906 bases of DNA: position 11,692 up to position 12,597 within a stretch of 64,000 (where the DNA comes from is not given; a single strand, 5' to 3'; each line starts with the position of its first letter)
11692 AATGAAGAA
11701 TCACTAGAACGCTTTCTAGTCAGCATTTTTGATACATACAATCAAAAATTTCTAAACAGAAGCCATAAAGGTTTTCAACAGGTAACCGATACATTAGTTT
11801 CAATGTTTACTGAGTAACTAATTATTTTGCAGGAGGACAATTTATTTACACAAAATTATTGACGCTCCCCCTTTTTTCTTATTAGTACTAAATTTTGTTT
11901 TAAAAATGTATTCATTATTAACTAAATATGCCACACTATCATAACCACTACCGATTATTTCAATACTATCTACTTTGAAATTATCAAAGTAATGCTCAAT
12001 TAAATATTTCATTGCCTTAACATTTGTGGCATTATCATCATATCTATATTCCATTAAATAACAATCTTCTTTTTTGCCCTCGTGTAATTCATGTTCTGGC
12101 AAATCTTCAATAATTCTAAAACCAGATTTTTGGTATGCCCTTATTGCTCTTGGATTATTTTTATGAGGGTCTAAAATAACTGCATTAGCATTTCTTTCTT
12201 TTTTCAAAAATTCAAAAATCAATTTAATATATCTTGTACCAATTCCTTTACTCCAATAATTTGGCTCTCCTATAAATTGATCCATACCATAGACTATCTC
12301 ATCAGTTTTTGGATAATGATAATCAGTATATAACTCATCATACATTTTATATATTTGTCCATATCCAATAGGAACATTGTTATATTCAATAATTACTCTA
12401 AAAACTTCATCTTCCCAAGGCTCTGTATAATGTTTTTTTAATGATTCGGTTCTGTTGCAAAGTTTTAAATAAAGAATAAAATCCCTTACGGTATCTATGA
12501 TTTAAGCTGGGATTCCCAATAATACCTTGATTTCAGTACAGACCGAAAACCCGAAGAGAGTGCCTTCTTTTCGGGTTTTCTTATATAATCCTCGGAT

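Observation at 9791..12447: Bifunctional gentamicin-resistance gene aac(6')-Ie-aph(2'')-Ia cut exactly at its interdomain linker by an IS256-family element (8-bp duplication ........) and 5'-truncated by IS1216; an IS-initiated ORF could still express the APH(2'') domain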

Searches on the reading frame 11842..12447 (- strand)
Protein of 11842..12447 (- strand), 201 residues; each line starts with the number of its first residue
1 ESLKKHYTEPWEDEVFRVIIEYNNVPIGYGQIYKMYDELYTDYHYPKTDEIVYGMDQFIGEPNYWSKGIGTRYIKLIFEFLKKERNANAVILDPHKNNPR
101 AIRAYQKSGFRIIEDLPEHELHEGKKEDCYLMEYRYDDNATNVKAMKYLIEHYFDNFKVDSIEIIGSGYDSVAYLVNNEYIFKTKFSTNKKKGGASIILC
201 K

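Call 10: search_protein_families(library=ncbifam, proteins=[window:11842-12447:-])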
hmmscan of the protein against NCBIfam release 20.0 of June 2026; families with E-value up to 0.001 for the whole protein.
window:11842-12447:- (201 aa): 19 families
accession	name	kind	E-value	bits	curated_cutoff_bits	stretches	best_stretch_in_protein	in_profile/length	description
NF000507.1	AAC_6p_Ie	exception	2.4e-111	370.5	450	1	1-158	44-201/201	aminoglycoside N-acetyltransferase AAC(6')-Ie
NF033693.0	AAC_6p_Ie_fam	exception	3.9e-91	304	340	1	1-136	44-179/179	AAC(6')-Ie family aminoglycoside N-acetyltransferase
NF000016.1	AAC_6p_Im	exception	1.3e-58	198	350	1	3-135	45-177/178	aminoglycoside N-acetyltransferase AAC(6')-Im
NF033151.0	AAC_6p_A10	exception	6.2e-55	185.9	400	1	1-135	44-177/178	AAC(6')-I family aminoglycoside 6'-N-acetyltransferase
NF000431.1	AAC_6p_Ian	exception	1e-29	103.4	400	1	18-135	60-176/190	aminoglycoside N-acetyltransferase AAC(6')-Ian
NF033692.1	APH_2pp_I_a_f_h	exception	2.1e-18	66.8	475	1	146-193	1-47/290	APH(2'')-Ia/If/Ih family aminoglycoside O-phosphotransferase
NF000508.1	APH_2pp_Ia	exception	2.8e-17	63.2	600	1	159-195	1-37/277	aminoglycoside O-phosphotransferase APH(2'')-Ia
TIGR04431.1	N6_acetyl_AAC6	equivalog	1.1e-13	51.2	260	1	13-111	58-155/184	AacA4 family aminoglycoside N(6')-acetyltransferase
NF012165.0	AAC_6p_set_A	equivalog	1.3e-13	51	280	1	14-112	52-149/177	aminoglycoside 6'-N-acetyltransferase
NF000498.2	APH_2pp_If_Ih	exception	1.6e-12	47.4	600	1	156-193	12-49/297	APH(2'')-If/Ih family aminoglycoside O-phosphotransferase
NF000118.3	AAC_6p_A31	exception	2.1e-12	47.3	385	1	17-111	50-143/172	aminoglycoside N-acetyltransferase AAC(6')-31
NF000048.1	AAC_6p_A40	exception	4.2e-12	45.9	400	1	14-112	59-156/184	aminoglycoside 6'-N-acetyltransferase AacA40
NF041446.1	APH_2pp_Ii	exception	6.1e-12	45.7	625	1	146-193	3-49/297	aminoglycoside O-phosphotransferase APH(2'')-Ii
NF000135.2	AAC_6p_IIc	exception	3e-11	43.4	415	1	16-111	61-155/193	aminoglycoside N-acetyltransferase AAC(6')-IIc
NF033074.0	AAC_6p_Ib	exception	5e-11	42.6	400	1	15-111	60-155/184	AAC(6')-Ib family aminoglycoside 6'-N-acetyltransferase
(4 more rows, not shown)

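Call 11: search_protein_families(library=pfam, proteins=[window:11842-12447:-])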
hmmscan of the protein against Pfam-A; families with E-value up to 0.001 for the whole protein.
window:11842-12447:- (201 aa): 4 families
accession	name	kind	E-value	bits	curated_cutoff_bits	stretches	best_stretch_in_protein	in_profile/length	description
PF13523.12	Acetyltransf_8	-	9.8e-15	54.9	27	1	12-113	41-140/145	Acetyltransferase (GNAT) domain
PF00583.31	Acetyltransf_1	-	1.7e-14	54.5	20.7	1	8-110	24-116/116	Acetyltransferase (GNAT) family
PF13302.13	Acetyltransf_3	-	4e-07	31.2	25.4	1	14-111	52-138/138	Acetyltransferase (GNAT) domain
PF13508.13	Acetyltransf_7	-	8.5e-06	26.5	27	1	19-111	7-83/84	Acetyltransferase (GNAT) domain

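Call 25: search_solved_structures(query=window:11866-12447:-, show_alignments=4)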
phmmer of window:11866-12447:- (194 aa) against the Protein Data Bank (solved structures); distinct sequences matched with E-value up to 0.001: 12.
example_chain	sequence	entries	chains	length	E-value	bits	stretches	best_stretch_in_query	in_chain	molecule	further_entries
4qc6_A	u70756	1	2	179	6.1e-92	310.3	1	1-136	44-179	Bifunctional AAC/APH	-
6bff_A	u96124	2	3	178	2.3e-58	200.7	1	2-135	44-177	Aminoglycoside acetyltransferase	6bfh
5iqi_A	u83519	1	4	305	7.2e-34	120.7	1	132-193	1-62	Bifunctional AAC/APH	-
4ork_A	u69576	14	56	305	1e-33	120.3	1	132-193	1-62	Bifunctional AAC/APH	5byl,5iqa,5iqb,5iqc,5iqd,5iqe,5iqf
6ch4_A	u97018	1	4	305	1e-33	120.3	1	132-193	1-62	Bifunctional AAC/APH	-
5iqh_A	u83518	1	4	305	2.2e-33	119.1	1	132-193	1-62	Bifunctional AAC/APH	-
2prb_A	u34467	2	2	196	2.5e-10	43.9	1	15-111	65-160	Aminoglycoside 6-N-acetyltransferase type Ib11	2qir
1v0c_A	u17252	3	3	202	2.7e-10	43.8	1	15-111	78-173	AAC(6')-IB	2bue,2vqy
2pr8_A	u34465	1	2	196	4.6e-09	39.8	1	15-111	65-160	Aminoglycoside 6-N-acetyltransferase type Ib11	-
2qml_A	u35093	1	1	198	2.5e-06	30.8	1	13-116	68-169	BH2621 protein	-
3f5b_A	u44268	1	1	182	7.7e-05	26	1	35-115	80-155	Aminoglycoside N(6')acetyltransferase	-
4dbx_A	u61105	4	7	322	0.00047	23.4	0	119-184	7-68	APH(2"")-ID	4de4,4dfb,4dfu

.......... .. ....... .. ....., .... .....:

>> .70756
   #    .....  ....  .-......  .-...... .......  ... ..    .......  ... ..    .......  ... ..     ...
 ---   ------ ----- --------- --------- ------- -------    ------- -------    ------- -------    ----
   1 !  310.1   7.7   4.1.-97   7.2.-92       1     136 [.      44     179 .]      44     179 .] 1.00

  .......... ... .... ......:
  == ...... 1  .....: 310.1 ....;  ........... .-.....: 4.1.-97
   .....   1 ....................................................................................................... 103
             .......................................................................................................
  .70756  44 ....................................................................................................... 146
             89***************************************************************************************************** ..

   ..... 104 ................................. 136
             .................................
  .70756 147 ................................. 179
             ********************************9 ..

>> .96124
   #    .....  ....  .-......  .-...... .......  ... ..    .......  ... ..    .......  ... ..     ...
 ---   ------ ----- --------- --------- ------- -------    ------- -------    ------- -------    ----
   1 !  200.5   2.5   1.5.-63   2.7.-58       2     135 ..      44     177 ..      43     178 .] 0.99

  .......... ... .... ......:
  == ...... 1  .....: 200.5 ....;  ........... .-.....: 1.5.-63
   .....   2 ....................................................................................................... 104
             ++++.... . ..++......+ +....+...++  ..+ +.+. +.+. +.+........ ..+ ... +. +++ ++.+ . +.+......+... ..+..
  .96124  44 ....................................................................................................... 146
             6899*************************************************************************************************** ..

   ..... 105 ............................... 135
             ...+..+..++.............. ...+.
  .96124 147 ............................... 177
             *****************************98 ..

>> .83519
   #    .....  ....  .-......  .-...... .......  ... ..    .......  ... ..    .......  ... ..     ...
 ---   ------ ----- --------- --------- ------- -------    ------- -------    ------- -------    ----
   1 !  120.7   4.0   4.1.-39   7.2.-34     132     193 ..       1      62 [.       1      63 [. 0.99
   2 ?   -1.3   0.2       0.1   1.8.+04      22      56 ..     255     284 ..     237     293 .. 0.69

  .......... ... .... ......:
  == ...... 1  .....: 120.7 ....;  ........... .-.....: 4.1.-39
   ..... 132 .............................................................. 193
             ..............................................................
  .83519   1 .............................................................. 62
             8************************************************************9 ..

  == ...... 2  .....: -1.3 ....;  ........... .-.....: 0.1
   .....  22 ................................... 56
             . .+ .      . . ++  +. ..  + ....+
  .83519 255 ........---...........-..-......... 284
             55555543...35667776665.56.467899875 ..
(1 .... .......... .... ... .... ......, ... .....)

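Call 59: find_encoding_contigs(protein=window:11842-12345:-, flank=6000, max_places=10)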
Protein window:11842-12345:- (167 aa): 12 contigs read that carry it; 4 places shown.
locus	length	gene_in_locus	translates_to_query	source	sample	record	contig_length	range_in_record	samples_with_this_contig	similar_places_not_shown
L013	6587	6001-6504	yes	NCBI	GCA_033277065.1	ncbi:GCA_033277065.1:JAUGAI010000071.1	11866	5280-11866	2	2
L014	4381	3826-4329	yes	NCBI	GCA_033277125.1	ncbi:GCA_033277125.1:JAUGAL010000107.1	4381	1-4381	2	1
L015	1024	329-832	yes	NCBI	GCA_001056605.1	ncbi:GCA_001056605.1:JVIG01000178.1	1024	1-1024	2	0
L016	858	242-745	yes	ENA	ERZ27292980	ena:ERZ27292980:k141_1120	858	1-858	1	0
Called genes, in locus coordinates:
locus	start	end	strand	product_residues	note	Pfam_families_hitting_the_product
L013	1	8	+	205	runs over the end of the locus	PF00239:Resolvase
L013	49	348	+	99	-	PF00533:BRCT (weak)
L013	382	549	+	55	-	-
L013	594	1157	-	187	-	PF00239:Resolvase, PF13551:HTH_29 (faint), PF02796:HTH_7, PF13384:HTH_23 (weak)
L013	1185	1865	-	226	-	PF00665:rve, PF13610:DDE_Tnp_IS240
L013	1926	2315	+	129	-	PF13610:DDE_Tnp_IS240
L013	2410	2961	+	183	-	-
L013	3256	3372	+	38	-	-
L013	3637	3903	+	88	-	PF22477:RepD-like_N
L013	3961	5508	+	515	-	PF01527:HTH_Tnp_1 (weak), PF13565:HTH_32 (weak), PF00665:rve, PF13683:rve_3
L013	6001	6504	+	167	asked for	PF00583:Acetyltransf_1, PF13523:Acetyltransf_8, PF13302:Acetyltransf_3 (weak)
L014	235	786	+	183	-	-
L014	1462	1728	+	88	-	PF22477:RepD-like_N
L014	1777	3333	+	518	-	PF01527:HTH_Tnp_1 (weak), PF13565:HTH_32 (weak), PF00665:rve, PF13683:rve_3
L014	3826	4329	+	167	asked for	PF00583:Acetyltransf_1, PF13523:Acetyltransf_8, PF13302:Acetyltransf_3 (weak)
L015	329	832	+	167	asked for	PF00583:Acetyltransf_1, PF13523:Acetyltransf_8, PF13302:Acetyltransf_3 (weak)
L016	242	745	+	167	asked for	PF00583:Acetyltransf_1, PF13523:Acetyltransf_8, PF13302:Acetyltransf_3 (weak)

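Call 61: list_cluster_members(proteins=[window:11842-12345:-, window:9791-10615:-, window:9791-10573:-])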
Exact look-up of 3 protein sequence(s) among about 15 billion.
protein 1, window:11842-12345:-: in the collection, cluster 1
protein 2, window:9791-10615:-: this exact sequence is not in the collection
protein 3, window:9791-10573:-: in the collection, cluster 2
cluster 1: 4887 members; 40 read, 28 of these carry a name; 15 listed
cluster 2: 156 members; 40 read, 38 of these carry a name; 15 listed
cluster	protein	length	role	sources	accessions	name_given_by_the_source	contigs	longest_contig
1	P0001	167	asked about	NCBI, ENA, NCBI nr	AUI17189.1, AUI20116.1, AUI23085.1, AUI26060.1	Bifunctional AAC/APH (plasmid) [Enterococcus faecium] | Bifunctional AAC/APH [Enterococcus faecium]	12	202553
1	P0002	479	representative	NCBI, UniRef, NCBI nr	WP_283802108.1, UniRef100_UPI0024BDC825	aminoglycoside O-phosphotransferase APH(2'')-Ia [Campylobacter coli] | aminoglycoside O-phosphotransferase APH(2'')-Ia n=7 Tax=Bacteria TaxID=2 ...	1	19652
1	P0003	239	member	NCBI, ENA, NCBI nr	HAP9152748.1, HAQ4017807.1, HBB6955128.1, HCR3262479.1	TPA: aminoglycoside N-acetyltransferase AAC(6')-Ie, partial [Enterococcus faecalis] | aminoglycoside N-acetyltransferase AAC(6')-Ie [Enterococcus faecium]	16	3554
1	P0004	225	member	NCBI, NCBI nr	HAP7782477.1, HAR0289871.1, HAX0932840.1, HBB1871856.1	TPA: aminoglycoside N-acetyltransferase AAC(6')-Ie, partial [Enterococcus faecium] | aminoglycoside N-acetyltransferase AAC(6')-Ie [Enterococcus faecium]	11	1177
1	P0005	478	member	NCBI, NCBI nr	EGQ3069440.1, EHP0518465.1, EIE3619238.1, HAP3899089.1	TPA: aminoglycoside O-phosphotransferase APH(2'')-Ia, partial [Staphylococcus aureus] | aminoglycoside O-phosphotransferase APH(2'')-Ia [Staphylococcus pseudintermedius]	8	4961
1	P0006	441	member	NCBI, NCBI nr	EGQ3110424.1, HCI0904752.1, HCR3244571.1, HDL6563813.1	aminoglycoside O-phosphotransferase APH(2'')-Ia, partial [Staphylococcus pseudintermedius] | aminoglycoside O-phosphotransferase APH(2'')-Ia [Staphylococcus pseudintermedius]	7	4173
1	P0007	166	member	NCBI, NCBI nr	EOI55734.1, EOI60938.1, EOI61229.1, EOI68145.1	bifunctional AAC/APH [Enterococcus faecium EnGen0323] | bifunctional AAC/APH [Enterococcus faecium EnGen0314]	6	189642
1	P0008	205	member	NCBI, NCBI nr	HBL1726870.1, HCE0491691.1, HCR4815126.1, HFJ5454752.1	TPA: GNAT family N-acetyltransferase, partial [Enterococcus faecium] | GNAT family N-acetyltransferase [Enterococcus faecium]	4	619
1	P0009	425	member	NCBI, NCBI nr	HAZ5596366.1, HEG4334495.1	TPA: aminoglycoside O-phosphotransferase APH(2'')-Ia, partial [Enterococcus faecium] | aminoglycoside O-phosphotransferase APH(2'')-Ia [Enterococcus faecium]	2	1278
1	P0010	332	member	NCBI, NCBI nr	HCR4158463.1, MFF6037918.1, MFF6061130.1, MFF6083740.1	GNAT family N-acetyltransferase, partial [Enterococcus faecium] | GNAT family N-acetyltransferase [Enterococcus faecium]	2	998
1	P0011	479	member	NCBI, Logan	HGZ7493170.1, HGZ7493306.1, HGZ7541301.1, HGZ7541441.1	TPA: aminoglycoside O-phosphotransferase APH(2'')-Ia [Staphylococcus aureus]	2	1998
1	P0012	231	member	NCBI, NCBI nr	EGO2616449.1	GNAT family N-acetyltransferase, partial [Enterococcus faecalis] | GNAT family N-acetyltransferase [Enterococcus faecalis]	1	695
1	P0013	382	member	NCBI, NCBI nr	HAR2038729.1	TPA: GNAT family N-acetyltransferase, partial [Enterococcus faecium] | GNAT family N-acetyltransferase [Enterococcus faecium]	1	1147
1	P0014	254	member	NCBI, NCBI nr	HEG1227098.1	TPA: GNAT family N-acetyltransferase, partial [Enterococcus faecium] | GNAT family N-acetyltransferase [Enterococcus faecium]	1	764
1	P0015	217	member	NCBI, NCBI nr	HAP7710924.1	TPA: GNAT family N-acetyltransferase, partial [Enterococcus faecium] | GNAT family N-acetyltransferase [Enterococcus faecium]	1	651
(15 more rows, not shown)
